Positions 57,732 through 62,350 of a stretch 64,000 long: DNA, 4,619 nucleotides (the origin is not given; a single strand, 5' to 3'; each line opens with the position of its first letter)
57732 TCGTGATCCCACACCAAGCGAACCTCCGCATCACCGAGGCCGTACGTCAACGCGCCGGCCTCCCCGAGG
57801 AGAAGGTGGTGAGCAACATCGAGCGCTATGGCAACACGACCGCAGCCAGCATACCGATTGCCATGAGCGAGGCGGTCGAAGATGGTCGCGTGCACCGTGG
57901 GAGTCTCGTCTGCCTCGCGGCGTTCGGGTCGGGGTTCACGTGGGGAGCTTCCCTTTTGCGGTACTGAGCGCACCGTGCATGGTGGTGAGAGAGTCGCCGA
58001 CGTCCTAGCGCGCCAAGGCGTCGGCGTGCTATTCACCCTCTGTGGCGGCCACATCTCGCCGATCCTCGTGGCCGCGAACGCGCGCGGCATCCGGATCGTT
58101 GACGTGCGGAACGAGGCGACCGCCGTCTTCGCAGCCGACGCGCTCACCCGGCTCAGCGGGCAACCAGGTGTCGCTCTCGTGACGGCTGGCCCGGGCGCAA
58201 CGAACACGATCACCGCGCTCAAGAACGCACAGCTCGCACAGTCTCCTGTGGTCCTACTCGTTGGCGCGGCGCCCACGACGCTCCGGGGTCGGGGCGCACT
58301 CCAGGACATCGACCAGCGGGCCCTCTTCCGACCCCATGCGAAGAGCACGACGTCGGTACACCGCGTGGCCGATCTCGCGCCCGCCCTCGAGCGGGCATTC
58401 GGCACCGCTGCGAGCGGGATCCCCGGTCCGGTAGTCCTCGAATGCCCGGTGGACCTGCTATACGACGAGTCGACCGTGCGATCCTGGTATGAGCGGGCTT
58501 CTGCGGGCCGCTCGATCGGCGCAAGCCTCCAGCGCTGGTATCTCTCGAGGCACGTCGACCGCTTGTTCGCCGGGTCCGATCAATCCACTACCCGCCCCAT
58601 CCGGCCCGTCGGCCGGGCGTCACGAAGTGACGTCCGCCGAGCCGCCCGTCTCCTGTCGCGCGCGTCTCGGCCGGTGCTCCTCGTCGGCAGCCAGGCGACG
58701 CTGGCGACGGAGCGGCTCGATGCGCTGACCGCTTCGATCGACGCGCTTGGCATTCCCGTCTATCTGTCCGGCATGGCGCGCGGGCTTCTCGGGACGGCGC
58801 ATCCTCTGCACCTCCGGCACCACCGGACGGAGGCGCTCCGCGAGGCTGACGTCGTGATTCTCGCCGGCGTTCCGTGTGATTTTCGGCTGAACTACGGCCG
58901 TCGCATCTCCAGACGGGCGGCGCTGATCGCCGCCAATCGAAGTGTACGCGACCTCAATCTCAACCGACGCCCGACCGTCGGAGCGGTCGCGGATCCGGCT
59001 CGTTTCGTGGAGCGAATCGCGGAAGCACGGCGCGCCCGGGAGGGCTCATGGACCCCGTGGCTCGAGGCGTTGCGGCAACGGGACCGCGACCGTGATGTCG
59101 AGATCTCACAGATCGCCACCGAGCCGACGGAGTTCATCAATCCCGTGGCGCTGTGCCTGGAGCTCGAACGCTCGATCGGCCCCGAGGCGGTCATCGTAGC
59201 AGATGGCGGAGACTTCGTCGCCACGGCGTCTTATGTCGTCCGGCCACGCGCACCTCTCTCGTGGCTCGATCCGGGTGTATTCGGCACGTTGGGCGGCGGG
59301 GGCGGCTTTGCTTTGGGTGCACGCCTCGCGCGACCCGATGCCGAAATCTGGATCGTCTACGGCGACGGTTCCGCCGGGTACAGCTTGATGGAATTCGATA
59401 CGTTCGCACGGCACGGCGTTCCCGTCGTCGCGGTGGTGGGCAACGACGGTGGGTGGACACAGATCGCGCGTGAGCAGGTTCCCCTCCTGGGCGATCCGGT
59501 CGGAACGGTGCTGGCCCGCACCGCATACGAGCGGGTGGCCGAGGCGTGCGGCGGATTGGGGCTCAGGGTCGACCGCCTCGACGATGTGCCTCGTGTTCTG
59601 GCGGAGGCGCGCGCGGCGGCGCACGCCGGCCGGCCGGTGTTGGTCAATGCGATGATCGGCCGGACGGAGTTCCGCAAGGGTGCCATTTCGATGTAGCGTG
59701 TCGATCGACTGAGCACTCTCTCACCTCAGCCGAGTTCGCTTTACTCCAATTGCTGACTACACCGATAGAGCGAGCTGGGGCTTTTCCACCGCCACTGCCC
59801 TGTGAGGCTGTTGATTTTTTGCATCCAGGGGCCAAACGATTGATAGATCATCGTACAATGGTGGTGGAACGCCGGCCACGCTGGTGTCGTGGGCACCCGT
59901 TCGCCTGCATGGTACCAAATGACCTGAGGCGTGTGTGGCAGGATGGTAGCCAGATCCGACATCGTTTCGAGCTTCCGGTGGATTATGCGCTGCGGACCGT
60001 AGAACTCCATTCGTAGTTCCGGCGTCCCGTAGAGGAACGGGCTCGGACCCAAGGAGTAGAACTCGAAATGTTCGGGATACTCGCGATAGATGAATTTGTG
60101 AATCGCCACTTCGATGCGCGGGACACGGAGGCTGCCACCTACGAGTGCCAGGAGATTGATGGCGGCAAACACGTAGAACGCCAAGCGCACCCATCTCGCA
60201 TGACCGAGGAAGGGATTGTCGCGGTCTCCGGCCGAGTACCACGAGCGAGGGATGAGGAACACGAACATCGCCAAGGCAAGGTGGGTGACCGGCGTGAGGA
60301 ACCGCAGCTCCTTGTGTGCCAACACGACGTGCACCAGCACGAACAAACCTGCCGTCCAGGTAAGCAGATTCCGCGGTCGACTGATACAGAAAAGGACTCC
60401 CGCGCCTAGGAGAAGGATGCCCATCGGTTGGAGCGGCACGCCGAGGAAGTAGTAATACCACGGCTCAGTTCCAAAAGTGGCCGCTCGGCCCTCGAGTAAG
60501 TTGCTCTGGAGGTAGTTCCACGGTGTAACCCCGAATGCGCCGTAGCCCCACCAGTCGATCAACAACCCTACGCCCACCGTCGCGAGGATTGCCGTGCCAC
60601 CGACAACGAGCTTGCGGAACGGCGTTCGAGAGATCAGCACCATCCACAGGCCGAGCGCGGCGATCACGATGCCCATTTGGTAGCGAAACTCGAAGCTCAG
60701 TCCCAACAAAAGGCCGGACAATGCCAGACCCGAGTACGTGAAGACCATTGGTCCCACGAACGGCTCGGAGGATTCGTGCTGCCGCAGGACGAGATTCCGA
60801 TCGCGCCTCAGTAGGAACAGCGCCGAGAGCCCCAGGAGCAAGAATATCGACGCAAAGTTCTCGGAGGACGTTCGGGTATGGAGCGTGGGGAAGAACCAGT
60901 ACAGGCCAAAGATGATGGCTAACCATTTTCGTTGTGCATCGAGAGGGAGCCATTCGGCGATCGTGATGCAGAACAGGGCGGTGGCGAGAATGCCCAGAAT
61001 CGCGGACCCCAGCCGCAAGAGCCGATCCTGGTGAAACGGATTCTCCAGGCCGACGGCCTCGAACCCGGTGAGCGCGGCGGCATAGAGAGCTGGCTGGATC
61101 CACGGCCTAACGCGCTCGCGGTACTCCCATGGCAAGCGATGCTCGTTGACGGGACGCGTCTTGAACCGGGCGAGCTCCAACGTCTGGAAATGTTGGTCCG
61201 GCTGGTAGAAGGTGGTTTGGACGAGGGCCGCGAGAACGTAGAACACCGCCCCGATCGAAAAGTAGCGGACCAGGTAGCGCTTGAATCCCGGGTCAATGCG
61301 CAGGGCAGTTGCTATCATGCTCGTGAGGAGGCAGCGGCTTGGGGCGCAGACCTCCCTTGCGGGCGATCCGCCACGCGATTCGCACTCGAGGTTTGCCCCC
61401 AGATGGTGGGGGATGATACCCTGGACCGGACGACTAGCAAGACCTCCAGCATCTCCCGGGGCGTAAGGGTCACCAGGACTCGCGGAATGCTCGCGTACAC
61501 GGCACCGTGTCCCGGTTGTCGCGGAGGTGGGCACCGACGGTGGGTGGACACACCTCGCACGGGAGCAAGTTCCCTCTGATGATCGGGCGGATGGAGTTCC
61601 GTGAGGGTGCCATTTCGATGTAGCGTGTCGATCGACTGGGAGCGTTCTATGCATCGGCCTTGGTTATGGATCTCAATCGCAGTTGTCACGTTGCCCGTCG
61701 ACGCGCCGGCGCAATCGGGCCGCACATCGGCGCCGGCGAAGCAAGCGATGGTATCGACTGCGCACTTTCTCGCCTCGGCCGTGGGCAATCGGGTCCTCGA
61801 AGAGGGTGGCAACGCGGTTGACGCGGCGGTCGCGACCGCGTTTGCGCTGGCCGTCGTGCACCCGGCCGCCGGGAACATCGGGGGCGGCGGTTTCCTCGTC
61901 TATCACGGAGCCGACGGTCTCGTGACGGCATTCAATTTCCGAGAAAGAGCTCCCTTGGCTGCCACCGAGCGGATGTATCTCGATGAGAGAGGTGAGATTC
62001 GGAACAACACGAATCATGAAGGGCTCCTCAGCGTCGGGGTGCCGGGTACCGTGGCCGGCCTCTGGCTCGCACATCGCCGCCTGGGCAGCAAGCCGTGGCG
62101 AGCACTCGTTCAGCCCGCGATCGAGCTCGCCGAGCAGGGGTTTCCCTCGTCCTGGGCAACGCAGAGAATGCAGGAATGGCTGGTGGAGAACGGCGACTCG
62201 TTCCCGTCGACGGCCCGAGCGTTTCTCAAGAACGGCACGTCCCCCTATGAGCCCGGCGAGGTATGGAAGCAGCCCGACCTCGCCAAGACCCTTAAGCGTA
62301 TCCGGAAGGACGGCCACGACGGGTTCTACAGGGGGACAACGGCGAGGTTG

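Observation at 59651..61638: Lower-GC single-gene insert (GT22 mannosyltransferase) bracketed by a duplicated 3' end of the ThDP-enzyme gene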

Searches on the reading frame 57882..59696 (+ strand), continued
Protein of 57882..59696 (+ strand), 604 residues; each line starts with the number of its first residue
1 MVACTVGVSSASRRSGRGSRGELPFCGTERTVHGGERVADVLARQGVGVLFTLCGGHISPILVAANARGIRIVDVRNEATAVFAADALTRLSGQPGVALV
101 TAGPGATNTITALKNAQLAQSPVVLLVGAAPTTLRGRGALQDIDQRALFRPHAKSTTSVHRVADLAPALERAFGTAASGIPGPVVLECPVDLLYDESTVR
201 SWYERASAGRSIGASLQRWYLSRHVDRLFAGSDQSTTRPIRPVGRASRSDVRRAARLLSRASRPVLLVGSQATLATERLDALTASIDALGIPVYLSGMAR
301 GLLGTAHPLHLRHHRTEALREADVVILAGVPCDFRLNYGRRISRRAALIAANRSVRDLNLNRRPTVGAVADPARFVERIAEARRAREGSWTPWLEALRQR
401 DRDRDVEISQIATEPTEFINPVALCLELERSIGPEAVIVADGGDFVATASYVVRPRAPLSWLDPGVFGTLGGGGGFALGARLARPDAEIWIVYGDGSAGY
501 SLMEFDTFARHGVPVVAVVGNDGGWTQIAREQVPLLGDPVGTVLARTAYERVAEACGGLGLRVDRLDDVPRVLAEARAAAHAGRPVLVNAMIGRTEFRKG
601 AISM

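Call 52: search_protein_families(library=pfam, proteins=[L054:12625-13272:+, L054:13269-14897:+, L054:14934-16202:+, L054:16199-16702:+, L054:16695-17204:+, L054:17072-17740:+, L054:17836-18567:+, L054:18810-19553:+, L054:11694-12509:-], max_evalue=0.001)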
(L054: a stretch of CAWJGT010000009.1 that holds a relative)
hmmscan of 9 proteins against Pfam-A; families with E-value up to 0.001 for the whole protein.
L054:12625-13272:+ (215 aa): 3 families
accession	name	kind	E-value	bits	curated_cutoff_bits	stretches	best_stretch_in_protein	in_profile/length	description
PF08281.18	Sigma70_r4_2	-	1.9e-17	63.1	25.7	1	152-201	2-51/54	Sigma-70, region 4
PF04545.22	Sigma70_r4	-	3.8e-08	33.2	24.1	1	157-204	1-48/50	Sigma-70, region 4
PF07638.17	Sigma70_ECF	-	0.00011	22.5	21.1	1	129-206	114-181/185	ECF sigma factor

L054:13269-14897:+ (542 aa): 4 families
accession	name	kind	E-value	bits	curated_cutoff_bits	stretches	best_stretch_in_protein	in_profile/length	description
PF14450.12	FtsA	-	5.3e-39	133.9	31.8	2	338-504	2-127/127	Cell division protein FtsA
PF02491.25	SHS2_FTSA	-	1e-30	106.4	25.4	1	213-292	1-79/79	SHS2 domain inserted in FTSA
PF06723.19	MreB_Mbl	-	3.5e-11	43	27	1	299-478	110-300/327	MreB/Mbl protein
PF11104.14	PilM_2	-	0.00021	20.7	27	0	321-392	161-238/340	Type IV pilus assembly protein PilM;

L054:14934-16202:+ (422 aa): 2 families
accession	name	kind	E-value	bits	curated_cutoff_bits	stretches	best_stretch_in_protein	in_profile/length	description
PF00091.31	Tubulin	-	9.5e-48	163.4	33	1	30-189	2-189/190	Tubulin/FtsZ family, GTPase domain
PF12327.13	FtsZ_C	-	1.9e-35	121.5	27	1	238-333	1-95/95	FtsZ family, C-terminal domain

L054:16199-16702:+ (167 aa): 3 families
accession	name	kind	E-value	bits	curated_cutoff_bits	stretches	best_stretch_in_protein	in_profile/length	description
PF13676.11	TIR_2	-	1.2e-24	87.6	28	1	40-146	1-111/122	TIR domain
PF01582.25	TIR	-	9.7e-07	29.2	21.3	1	49-133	15-103/179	TIR domain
PF08937.16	ThsB_TIR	-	6.9e-06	26.8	21.2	1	41-126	1-95/100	Thoeris protein ThsB, TIR-like domain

L054:16695-17204:+ (169 aa): 0 families

L054:17072-17740:+ (222 aa): 0 families

L054:17836-18567:+ (243 aa): 1 family
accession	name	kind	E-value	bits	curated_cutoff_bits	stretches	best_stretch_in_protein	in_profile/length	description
PF02775.26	TPP_enzyme_C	-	2.7e-28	99.1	21.9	1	80-228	1-150/151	Thiamine pyrophosphate enzyme, C-terminal TPP binding domain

L054:18810-19553:+ (247 aa): 0 families

L054:11694-12509:- (271 aa): 0 families

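Call 56: search_protein_families(library=pfam, proteins=[L068:11786-12289:-, L068:11950-12387:+, L068:12388-12711:+, L068:12775-13674:+, L068:13185-13730:+, L068:13676-15007:-, L054:11934-12272:+, L054:12016-12423:-, L054:12445-12759:-], max_evalue=0.01)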
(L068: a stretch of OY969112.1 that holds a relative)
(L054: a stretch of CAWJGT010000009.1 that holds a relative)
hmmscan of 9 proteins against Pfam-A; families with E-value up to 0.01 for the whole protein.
L068:11786-12289:- (167 aa): 0 families

L068:11950-12387:+ (145 aa): 0 families

L068:12388-12711:+ (107 aa): 0 families

L068:12775-13674:+ (299 aa): 1 family
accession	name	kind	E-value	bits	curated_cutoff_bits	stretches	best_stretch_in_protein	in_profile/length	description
PF03073.20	TspO_MBR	-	5.2e-50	169.4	24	1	151-296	1-145/145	TspO/MBR family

L068:13185-13730:+ (181 aa): 0 families

L068:13676-15007:- (443 aa): 1 family
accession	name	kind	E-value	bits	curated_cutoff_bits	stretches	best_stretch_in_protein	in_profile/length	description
PF00149.33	Metallophos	-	2e-12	48.4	21.5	1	189-371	1-191/191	Calcineurin-like phosphoesterase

L054:11934-12272:+ (112 aa): 0 families

L054:12016-12423:- (135 aa): 0 families

L054:12445-12759:- (104 aa): 0 families

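Call 62: search_protein_families(library=padloc, proteins=[L054:12625-13272:+, L054:13269-14897:+, L054:14934-16202:+, L054:16199-16702:+, L054:16695-17204:+], max_evalue=0.001)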
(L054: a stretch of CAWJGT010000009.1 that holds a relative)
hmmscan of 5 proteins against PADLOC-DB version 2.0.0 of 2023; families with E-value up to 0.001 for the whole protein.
L054:12625-13272:+ (215 aa): 0 families

L054:13269-14897:+ (542 aa): 1 family
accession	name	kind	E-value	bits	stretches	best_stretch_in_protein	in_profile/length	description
PDLC04731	PDC-M61B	-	2.7e-07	27.7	1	312-352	325-366/588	-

L054:14934-16202:+ (422 aa): 0 families

L054:16199-16702:+ (167 aa): 10 families
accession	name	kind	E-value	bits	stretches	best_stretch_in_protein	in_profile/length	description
PDLC02421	Aga_TIR-PNTD1-PNTD2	-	9e-17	59.3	1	40-161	6-135/430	Class I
PDLC02403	Aga_TIR-PNTD1-PNTD2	-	1e-16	59.1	1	41-161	6-134/443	Class I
PDLC05062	PDC-S66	-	3.3e-15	54.3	1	26-110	137-222/282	-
PDLC02012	SAVED5--SAVED_TIR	-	3.3e-07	27.7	1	38-108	14-84/404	-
PDLC00417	ThsB1|ThsB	-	4e-07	27.8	1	38-110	167-240/303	TIR-like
PDLC00422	ThsB1|ThsB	-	1.3e-05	22.8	1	32-126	35-138/194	TIR-like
PDLC02416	Aga_REase-TIR-PNTD1-PNTD2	-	0.00012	18.9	1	42-101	160-219/572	Class I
PDLC02400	Aga_TIR-PNTD1-PNTD2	-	0.00021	17.7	1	7-104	159-254/639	Class I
PDLC00424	ThsB1|ThsB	-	0.00032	18.6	0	37-100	101-165/234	TIR-like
PDLC00419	ThsB1|ThsB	-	0.00064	17.6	1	15-150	5-144/165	TIR-like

L054:16695-17204:+ (169 aa): 0 families

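Call 74: find_encoding_contigs(protein=P0096, flank=10000, max_places=4)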
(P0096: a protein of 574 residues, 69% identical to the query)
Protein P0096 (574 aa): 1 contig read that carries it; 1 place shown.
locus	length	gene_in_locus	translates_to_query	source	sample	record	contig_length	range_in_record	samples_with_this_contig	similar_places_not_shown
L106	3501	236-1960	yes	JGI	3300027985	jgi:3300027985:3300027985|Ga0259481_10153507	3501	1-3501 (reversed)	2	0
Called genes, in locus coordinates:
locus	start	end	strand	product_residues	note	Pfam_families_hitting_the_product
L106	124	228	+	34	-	-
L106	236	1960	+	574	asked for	PF02776:TPP_enzyme_N, PF00205:TPP_enzyme_M, PF02775:TPP_enzyme_C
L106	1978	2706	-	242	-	PF08818:DUF1801, PF10012:DUF2255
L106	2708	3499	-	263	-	?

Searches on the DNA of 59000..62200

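Call 38: search_rna_families(source=window, start=59000, end=62200, threshold=evalue, max_evalue=1)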
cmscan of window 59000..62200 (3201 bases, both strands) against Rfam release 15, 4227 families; matches with E-value up to 1: 0.
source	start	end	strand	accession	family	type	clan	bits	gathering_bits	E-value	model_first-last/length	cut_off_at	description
